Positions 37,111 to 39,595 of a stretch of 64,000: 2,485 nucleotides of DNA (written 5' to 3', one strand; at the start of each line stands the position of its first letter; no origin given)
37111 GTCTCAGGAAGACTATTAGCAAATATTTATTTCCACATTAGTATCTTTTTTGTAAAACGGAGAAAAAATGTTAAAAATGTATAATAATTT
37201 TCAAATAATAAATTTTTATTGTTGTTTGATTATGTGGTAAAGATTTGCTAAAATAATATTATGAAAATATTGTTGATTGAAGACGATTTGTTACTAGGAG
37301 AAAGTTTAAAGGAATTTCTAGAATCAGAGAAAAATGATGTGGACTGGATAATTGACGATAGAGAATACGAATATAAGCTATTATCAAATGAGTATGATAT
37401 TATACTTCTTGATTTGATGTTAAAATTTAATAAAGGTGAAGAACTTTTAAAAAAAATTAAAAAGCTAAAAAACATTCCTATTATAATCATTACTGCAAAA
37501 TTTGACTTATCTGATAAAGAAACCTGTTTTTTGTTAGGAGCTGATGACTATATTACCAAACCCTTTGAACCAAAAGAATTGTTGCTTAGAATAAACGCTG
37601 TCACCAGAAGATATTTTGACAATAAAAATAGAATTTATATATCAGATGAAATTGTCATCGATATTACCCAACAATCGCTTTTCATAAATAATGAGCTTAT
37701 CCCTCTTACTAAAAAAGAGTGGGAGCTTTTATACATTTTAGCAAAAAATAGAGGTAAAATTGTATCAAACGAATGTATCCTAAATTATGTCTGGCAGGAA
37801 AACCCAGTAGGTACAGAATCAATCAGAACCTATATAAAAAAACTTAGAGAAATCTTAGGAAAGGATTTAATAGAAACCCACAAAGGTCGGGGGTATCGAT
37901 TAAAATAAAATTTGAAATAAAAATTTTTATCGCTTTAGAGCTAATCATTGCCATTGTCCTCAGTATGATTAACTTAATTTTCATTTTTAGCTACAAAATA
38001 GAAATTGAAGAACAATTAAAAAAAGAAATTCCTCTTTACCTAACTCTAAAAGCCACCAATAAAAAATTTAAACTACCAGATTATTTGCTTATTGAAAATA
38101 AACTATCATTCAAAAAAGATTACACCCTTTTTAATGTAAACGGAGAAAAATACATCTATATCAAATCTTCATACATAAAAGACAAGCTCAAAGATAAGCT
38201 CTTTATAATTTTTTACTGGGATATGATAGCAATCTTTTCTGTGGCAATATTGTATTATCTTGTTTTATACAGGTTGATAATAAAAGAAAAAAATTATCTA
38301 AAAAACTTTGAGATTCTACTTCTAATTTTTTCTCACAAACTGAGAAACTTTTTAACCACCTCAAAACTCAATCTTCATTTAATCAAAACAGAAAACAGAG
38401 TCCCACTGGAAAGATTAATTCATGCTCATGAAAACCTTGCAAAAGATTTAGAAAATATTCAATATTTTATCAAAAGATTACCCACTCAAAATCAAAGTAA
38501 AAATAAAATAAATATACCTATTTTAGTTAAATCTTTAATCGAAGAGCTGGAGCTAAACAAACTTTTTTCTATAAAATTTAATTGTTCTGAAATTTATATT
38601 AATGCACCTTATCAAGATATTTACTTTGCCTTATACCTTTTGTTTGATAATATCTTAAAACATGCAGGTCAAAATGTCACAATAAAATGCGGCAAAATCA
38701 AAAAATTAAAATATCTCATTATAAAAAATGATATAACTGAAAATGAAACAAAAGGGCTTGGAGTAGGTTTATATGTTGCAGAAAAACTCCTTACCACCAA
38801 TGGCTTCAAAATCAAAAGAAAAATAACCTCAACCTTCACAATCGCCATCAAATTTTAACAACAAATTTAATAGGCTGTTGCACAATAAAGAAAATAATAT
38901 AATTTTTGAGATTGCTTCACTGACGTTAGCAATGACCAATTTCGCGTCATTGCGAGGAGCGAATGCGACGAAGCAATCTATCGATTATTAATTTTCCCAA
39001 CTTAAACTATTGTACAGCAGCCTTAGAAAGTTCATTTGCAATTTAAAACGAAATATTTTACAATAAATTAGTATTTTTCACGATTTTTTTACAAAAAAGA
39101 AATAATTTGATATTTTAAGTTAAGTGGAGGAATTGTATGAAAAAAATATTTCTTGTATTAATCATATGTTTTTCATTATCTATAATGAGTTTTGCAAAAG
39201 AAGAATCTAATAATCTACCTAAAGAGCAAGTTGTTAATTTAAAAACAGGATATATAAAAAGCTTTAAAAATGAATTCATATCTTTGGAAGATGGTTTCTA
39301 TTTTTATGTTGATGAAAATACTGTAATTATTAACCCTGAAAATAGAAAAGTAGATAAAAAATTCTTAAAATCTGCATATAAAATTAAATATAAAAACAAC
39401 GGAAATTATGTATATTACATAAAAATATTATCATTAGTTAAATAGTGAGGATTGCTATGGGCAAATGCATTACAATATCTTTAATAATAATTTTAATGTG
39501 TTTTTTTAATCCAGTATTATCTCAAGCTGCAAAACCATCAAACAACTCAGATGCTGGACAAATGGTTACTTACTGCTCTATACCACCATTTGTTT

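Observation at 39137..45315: pilY1-first minor-pilin operon with a vWA-containing PilY1, an in-frame (AAT)9 tract, and an adjacent two-component system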

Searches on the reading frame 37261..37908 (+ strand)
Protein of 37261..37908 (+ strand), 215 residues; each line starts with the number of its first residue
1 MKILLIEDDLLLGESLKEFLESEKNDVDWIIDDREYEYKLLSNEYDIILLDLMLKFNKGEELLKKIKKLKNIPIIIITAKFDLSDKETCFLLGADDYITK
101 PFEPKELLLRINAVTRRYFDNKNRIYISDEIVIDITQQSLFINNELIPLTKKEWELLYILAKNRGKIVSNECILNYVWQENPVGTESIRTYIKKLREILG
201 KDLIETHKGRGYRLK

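Call 3: search_protein_families(library=pfam, proteins=[window:37261-37908:+], max_evalue=0.1)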
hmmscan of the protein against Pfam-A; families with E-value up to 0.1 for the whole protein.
window:37261-37908:+ (215 aa): 3 families
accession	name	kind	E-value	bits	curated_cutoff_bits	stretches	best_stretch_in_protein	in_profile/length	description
PF00072.30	Response_reg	-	2e-21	76.7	30.2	1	3-111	1-110/111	Response regulator receiver domain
PF00486.34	Trans_reg_C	-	2.8e-19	69.4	26.2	1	146-214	3-77/77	Transcriptional regulatory protein, C terminal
PF08279.18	HTH_11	-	0.031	14.6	25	1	187-213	31-55/55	HTH domain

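Call 4: search_protein_families(library=ncbifam, proteins=[window:37261-37908:+], max_evalue=0.1)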
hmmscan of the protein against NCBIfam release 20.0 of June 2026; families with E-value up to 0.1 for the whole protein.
window:37261-37908:+ (215 aa): 91 families (the best 25 are shown)
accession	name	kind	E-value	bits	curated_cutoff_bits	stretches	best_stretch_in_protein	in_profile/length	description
NF053854.1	RespRegPhoBBctds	equivalog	3.2e-40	137.9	270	1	3-214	1-224/225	two-component system response regulator PhoB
NF007928.2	PRK10643.1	equivalog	4.5e-40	137.6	330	1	1-214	1-216/216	two-component system response regulator PmrA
TIGR02154.1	PhoB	equivalog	1.9e-38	132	296.2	1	2-214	4-225/226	phosphate regulon transcriptional regulator PhoB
NF051850.1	RespRegRprY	equivalog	1.4e-37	129.3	370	1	1-214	5-226/234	response regulator transcription factor RprY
NF041734.1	resp_reg_RppA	equivalog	1.9e-37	128.8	250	1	1-215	1-228/229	two-component system response regulator RppA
NF040689.1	MtrAB_MtrA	equivalog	2.3e-35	121.9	300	1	3-213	1-217/219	MtrAB system response regulator MtrA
NF000402.1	vanR-B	exception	7.3e-34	117.1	480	1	2-214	4-216/219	vancomycin resistance response regulator transcription factor VanR-B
NF007982.1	PRK10710.1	equivalog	1.2e-33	116.7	380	1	2-213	9-226/235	envelope stress response regulator BaeR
TIGR01387.1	cztR_silR_copR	subfamily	2.7e-33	115.4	279.2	1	3-214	1-218/218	heavy metal response regulator transcription factor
NF045991.1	RespRegCtrARhodob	equivalog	3e-33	115.5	350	1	1-215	1-222/224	response regulator transcription factor CtrA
NF045944.1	ResRegRpaBCyano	equivalog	3e-33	115.1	330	1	14-214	11-227/229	response regulator transcription factor RpaB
NF007663.1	PRK10336.1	equivalog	4.8e-33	114.8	345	1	1-214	1-216/219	quorum sensing response regulator transcription factor QseB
NF033117.2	vanR_ACDEGLN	exception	5.6e-33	114.4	350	1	3-209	1-220/226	VanR-ABDEGLN family response regulator transcription factor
NF041209.1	resp_regPieR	equivalog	7.2e-33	114.1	450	1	1-212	1-225/231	two component system response regulator PieR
NF008567.0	PRK11517.1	equivalog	2.4e-32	112.1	353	1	1-214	1-218/223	response regulator transcription factor HprR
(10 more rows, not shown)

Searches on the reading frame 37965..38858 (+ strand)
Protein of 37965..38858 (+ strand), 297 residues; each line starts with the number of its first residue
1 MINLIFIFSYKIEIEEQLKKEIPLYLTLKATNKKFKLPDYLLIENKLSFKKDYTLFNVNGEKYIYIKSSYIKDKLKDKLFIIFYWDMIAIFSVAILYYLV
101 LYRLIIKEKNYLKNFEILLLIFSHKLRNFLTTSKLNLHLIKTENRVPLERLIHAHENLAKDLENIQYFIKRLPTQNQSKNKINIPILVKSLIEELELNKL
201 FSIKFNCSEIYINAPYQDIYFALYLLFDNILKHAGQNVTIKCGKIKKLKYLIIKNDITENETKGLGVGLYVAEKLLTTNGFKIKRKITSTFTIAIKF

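Call 3: search_protein_families(library=pfam, proteins=[window:37965-38858:+], max_evalue=0.1)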
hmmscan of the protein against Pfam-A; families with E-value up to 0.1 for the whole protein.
window:37965-38858:+ (297 aa): 0 families

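Call 4: search_protein_families(library=ncbifam, proteins=[window:37965-38858:+], max_evalue=0.1)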
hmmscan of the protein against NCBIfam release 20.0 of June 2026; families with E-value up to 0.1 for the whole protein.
window:37965-38858:+ (297 aa): 0 families

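Call 30: find_homologous_proteins(query=window:37965-38855:+)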
Query window:37965-38855:+ (297 aa): 4 proteins with E <= 0.001 among 3472 candidates.
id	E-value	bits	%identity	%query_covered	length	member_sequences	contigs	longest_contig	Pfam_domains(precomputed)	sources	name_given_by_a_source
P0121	2.7e-172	590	96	100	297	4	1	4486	-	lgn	-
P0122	2.5e-68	249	47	100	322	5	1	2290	-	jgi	-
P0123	6.8e-66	241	48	100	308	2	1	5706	-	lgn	-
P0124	1.6e-50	190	37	99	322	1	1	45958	-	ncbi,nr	ncbi:MAG: hypothetical protein N3C60_04030 [Calditerrivibrio sp.]|nr:hypothetical protein [Calditerr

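Call 37: search_solved_structures(query=A6, max_evalue=10, show_alignments=2)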
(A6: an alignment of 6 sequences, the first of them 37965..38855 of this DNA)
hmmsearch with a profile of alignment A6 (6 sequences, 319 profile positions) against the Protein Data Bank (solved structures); distinct sequences matched with E-value up to 10: 13.
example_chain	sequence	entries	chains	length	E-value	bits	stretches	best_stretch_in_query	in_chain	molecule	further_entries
4jas_A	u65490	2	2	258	0.0019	20.9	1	143-264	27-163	Histidine kinase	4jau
6azr_A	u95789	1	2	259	0.0085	18.8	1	143-264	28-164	Sensor histidine kinase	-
5uht_A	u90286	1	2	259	0.0091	18.7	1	143-264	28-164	Sensor histidine kinase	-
2c2a_A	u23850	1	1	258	0.0091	18.7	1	143-264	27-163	SENSOR HISTIDINE KINASE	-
3dge_A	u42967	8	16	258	0.0091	18.7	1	143-264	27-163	Sensor protein | Histidine kinase | Sensor histidine kinase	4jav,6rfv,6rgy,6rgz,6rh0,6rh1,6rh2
6rh7_A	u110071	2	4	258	0.02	17.5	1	166-264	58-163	Sensor histidine kinase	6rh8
7upo_C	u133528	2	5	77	0.029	17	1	128-194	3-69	DHT03 protein C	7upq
4biu_A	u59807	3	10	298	0.17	14.5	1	139-264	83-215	SENSOR PROTEIN CPXA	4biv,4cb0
1zhc_A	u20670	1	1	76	0.18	14.4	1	160-217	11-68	hypothetical protein HP1242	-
4biw_A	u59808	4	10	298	0.18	14.4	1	140-264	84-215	SENSOR PROTEIN CPXA | Sensor histidine kinase CpxA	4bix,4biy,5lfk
7upp_C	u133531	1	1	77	0.4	13.3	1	128-195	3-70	DHT03 protein C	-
1id0_A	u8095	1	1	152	0.51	12.9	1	219-277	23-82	PHOQ HISTIDINE KINASE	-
9m08_C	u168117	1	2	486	1.1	11.8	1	163-255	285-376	histidine kinase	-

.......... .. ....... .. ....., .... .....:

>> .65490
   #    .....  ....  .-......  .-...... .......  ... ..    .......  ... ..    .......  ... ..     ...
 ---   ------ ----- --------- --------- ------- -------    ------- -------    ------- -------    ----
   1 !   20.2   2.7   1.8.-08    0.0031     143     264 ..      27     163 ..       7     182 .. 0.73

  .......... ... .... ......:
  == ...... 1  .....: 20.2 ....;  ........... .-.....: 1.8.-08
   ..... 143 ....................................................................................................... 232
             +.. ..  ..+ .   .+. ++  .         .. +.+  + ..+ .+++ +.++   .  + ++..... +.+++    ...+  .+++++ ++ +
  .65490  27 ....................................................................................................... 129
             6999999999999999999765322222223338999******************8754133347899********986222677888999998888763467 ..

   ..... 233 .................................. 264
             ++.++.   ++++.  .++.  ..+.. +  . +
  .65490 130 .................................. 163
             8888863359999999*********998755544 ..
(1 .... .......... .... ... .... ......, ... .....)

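Call 74: find_encoding_contigs(protein=P0124, flank=8000, max_places=2)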
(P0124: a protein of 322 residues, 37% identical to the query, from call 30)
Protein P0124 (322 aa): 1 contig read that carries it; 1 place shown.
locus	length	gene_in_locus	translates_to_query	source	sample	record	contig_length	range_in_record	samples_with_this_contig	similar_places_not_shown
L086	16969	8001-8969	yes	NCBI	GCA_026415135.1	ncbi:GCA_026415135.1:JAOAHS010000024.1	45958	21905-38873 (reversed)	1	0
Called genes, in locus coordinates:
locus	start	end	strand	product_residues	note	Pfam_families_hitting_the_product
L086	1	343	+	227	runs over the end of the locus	PF00929:RNase_T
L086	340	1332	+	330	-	-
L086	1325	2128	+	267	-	PF05157:MshEN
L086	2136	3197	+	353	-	PF00437:T2SSE, PF13191:AAA_16 (faint)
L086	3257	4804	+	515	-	PF05833:NFACT_N, PF05670:NFACT-R_1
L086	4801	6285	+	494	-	PF03023:MurJ, PF01554:MatE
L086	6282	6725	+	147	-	PF02580:Tyr_Deacylase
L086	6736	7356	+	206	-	PF00753:Lactamase_B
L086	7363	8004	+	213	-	PF00072:Response_reg, PF00486:Trans_reg_C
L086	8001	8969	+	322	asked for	-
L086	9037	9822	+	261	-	PF01177:Asp_Glu_race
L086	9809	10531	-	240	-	PF01643:Acyl-ACP_TE, PF13279:4HBT_2 (faint), PF20791:Acyl-ACP_TE_C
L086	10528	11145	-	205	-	PF00702:Hydrolase, PF13419:HAD_2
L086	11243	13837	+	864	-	PF02465:FliD_N, PF07196:Flagellin_IN (faint), PF07195:FliD_C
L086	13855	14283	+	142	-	PF02561:FliS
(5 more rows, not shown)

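Call 103: find_encoding_contigs(protein=P0123, flank=6000, max_places=2)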
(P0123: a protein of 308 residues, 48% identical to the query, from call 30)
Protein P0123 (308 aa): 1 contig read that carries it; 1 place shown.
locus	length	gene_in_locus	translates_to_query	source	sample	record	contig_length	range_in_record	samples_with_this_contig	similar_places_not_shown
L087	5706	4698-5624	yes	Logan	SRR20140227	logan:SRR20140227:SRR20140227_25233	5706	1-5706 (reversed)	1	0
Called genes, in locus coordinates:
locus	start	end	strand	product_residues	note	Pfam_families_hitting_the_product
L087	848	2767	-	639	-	PF00456:Transketolase_N, PF13292:DXP_synthase_N (faint), PF02779:Transket_pyr, PF02780:Transketolase_C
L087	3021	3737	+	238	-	PF05175:MTS, PF02475:TRM5-TYW2_MTfase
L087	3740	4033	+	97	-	PF01910:Thiamine_BP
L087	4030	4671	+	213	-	PF00072:Response_reg, PF00486:Trans_reg_C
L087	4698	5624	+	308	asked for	-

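Call 104: find_encoding_contigs(protein=P0122, flank=6000, max_places=2)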
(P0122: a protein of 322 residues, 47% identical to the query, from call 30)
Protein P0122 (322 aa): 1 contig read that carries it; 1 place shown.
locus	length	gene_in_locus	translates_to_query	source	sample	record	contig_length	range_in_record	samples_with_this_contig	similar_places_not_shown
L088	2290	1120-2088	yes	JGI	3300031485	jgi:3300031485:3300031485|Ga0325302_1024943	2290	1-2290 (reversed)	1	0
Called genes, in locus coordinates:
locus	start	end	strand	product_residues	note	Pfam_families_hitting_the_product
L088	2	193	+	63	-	?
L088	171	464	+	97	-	PF01910:Thiamine_BP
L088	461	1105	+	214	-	PF00072:Response_reg, PF00486:Trans_reg_C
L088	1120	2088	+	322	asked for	-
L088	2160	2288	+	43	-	?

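Call 105: find_encoding_contigs(protein=P0121, flank=6000, max_places=2)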
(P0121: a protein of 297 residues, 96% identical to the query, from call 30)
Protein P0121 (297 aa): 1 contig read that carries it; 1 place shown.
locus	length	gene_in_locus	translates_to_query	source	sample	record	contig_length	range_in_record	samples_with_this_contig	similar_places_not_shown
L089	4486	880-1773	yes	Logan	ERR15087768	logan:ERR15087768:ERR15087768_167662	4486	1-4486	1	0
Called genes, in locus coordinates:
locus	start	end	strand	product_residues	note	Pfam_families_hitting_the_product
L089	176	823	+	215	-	PF00072:Response_reg, PF00486:Trans_reg_C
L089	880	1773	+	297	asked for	-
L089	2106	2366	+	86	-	-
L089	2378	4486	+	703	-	?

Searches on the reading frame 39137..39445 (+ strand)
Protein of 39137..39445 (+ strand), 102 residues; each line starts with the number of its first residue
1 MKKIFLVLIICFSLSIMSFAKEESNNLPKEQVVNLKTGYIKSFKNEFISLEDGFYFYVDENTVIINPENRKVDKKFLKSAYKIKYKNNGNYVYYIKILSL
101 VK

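Call 3: search_protein_families(library=pfam, proteins=[window:39137-39445:+], max_evalue=0.1)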
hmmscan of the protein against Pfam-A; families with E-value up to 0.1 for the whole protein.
window:39137-39445:+ (102 aa): 1 family
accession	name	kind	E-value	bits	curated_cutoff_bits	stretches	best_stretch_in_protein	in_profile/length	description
PF06823.17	DUF1236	-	0.028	14.6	32.4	1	55-72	42-59/64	Protein of unknown function (DUF1236)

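Call 4: search_protein_families(library=ncbifam, proteins=[window:39137-39445:+], max_evalue=0.1)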
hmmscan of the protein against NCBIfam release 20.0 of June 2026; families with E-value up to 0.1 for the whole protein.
window:39137-39445:+ (102 aa): 3 families
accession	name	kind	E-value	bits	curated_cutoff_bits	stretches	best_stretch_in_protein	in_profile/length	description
NF052318.1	T9SS_sortase_N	equivalog_domain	0.0055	16.8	40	1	1-66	1-61/140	type IX secretion system sortase PorU, long form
NF052636.1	Rick_Adr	subfamily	0.014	15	210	1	1-84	1-58/224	adhesin Adr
TIGR00137.1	gid_trmFO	equivalog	0.08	11.7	428.65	1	18-82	114-181/433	FADH(2)-oxidizing methylenetetrahydrofolate--tRNA-(uracil(54)-C(5))-methyltransferase TrmFO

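Call 41: search_protein_representatives(protein=window:39137-39442:+)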
Query: 102 residues. Proteins with E-value up to 0.001 (for the whole library): 1; up to 1e-10: 1; up to 1e-30: 1. The best 1 are listed.
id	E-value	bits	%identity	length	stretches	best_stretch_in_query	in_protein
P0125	2.2e-52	191.5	91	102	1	1-102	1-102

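Call 63: find_homologous_proteins(query=A8, max_evalue=0.001)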
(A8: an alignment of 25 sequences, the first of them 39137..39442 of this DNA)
Query A8 (25 sequences) (102 aa, profile of the alignment): 82 proteins with E <= 0.001 among 1766 candidates.
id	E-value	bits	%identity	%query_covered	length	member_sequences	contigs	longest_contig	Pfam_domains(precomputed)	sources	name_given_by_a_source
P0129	1.2e-21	94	-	-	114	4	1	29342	-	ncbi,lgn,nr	ncbi:MAG: hypothetical protein CV088_13575 [Nitrospira sp. LK70]|nr:hypothetical protein [Nitrospira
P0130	1.5e-19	88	-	-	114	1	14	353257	-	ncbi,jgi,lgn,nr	ncbi:MAG: hypothetical protein P0121_02950 [Nitrospira sp.]|nr:hypothetical protein [Nitrospira sp.]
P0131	3.4e-19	86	-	-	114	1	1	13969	-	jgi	jgi:hypothetical protein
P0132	3.3e-18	83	-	-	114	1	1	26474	-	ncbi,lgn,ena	-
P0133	3.7e-18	83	-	-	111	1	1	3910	-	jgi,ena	jgi:hypothetical protein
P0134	5.1e-18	83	-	-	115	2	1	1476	-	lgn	-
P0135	5.4e-18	83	-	-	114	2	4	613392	-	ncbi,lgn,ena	-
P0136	6.0e-18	82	-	-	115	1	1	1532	-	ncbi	-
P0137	8.3e-18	82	-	-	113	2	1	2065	-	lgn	-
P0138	1.4e-17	81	-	-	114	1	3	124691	-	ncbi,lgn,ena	-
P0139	1.7e-17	81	-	-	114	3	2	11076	-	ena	-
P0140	2.3e-17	81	-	-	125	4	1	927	-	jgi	jgi:hypothetical protein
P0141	3.0e-17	80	-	-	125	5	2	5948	-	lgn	-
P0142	5.9e-17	79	-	-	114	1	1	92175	-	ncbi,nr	ncbi:MAG: hypothetical protein P0120_22770 [Nitrospira sp.]|nr:hypothetical protein [Nitrospira sp.]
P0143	6.6e-17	79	-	-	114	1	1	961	-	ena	-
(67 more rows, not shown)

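Call 84: search_solved_structures(query=A8, max_evalue=10, show_alignments=3)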
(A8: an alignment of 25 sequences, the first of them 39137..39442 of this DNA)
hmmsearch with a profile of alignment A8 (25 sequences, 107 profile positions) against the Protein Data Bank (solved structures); distinct sequences matched with E-value up to 10: 11.
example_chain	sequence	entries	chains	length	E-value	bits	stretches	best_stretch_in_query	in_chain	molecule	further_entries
4of1_A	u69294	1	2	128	0.032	17.2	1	37-84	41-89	mRNA interferase MazF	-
2mf2_A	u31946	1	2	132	0.036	17.1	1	37-84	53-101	mRNA interferase MazF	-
4mzm_A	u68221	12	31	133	0.037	17.1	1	37-84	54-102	mRNA interferase MazF | MazF mRNA interferase | Endoribonuclease MazF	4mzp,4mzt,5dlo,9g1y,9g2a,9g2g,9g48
1xru_A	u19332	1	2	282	0.094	15.7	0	36-93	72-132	4-deoxy-L-threo-5-hexosulose-uronate ketol-isomerase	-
2mca_A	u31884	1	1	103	0.1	15.7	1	56-103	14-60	Uncharacterized protein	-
1x8m_A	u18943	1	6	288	0.1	15.7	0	36-93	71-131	4-deoxy-L-threo-5-hexosulose-uronate ketol-isomerase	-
9d2f_V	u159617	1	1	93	0.12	15.4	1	53-97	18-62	UPF0728 protein C10orf53 homolog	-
7qeh_A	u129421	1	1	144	0.9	12.6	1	56-90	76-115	S-layer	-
7dic_A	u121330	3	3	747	1.4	12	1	37-97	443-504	Ribonuclease R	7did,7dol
7dcy_A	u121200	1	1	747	1.4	12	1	37-97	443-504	Ribonuclease R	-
8ji0_A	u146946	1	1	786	1.9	11.5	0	42-67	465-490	Maltose/maltodextrin-binding periplasmic protein,Hemorrhagic toxin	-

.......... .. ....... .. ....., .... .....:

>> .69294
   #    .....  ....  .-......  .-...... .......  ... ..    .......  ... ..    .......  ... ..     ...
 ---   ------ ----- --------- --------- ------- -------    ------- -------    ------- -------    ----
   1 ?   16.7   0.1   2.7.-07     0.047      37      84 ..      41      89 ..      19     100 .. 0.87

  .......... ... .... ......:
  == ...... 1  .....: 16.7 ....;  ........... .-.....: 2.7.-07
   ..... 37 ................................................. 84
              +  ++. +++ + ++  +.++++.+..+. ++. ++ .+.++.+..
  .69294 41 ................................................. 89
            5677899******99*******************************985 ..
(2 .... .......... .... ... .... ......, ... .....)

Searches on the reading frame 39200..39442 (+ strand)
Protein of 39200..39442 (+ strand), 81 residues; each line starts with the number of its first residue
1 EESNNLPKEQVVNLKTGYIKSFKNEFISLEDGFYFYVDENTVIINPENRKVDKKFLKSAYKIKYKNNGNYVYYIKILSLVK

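Call 72: predict_structure(alignment_id=A9)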
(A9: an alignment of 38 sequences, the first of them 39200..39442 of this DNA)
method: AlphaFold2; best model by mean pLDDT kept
length: 81 residues; sequences in the alignment: 38
mean_pLDDT: 83.3   pTM: 0.70
mean pLDDT of the five models: 83.3, 82.9, 82.6, 82.3, 80.7
residues with pLDDT >= 90: 44; 70-90: 22; 50-70: 6; < 50: 9
segments of 3 or more residues with pLDDT < 50: 1-9
pLDDT, mean of each block of 10 residues (from residue 1): 43 83 91 91 93 90 90 87 53
secondary structure, 60 per line:
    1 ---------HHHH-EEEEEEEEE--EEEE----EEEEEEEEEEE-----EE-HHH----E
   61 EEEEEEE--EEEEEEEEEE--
elements in order: H10-13 E15-23 E26-29 E34-44 E60-67 E70-79

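Call 85: search_solved_structures(query=A9, max_evalue=10, show_alignments=2)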
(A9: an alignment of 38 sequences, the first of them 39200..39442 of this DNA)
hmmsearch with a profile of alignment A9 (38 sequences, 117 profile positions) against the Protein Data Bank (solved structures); distinct sequences matched with E-value up to 10: 7.
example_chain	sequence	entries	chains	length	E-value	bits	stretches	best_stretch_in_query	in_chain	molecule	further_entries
4of1_A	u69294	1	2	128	0.034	17.2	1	39-95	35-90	mRNA interferase MazF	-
2mf2_A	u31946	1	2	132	0.034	17.2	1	39-95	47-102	mRNA interferase MazF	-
4mzm_A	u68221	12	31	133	0.035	17.2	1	39-95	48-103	mRNA interferase MazF | MazF mRNA interferase | Endoribonuclease MazF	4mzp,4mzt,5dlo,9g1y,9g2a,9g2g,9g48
1kop_A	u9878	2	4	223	1.5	11.9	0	59-73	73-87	CARBONIC ANHYDRASE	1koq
4nc0_A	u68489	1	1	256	1.7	11.7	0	63-91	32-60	Cell wall-binding repeat protein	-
2g7c_A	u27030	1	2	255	1.7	11.7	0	63-91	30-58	Toxin A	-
4nby_A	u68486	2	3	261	1.8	11.6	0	63-91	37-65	Cell wall-binding repeat protein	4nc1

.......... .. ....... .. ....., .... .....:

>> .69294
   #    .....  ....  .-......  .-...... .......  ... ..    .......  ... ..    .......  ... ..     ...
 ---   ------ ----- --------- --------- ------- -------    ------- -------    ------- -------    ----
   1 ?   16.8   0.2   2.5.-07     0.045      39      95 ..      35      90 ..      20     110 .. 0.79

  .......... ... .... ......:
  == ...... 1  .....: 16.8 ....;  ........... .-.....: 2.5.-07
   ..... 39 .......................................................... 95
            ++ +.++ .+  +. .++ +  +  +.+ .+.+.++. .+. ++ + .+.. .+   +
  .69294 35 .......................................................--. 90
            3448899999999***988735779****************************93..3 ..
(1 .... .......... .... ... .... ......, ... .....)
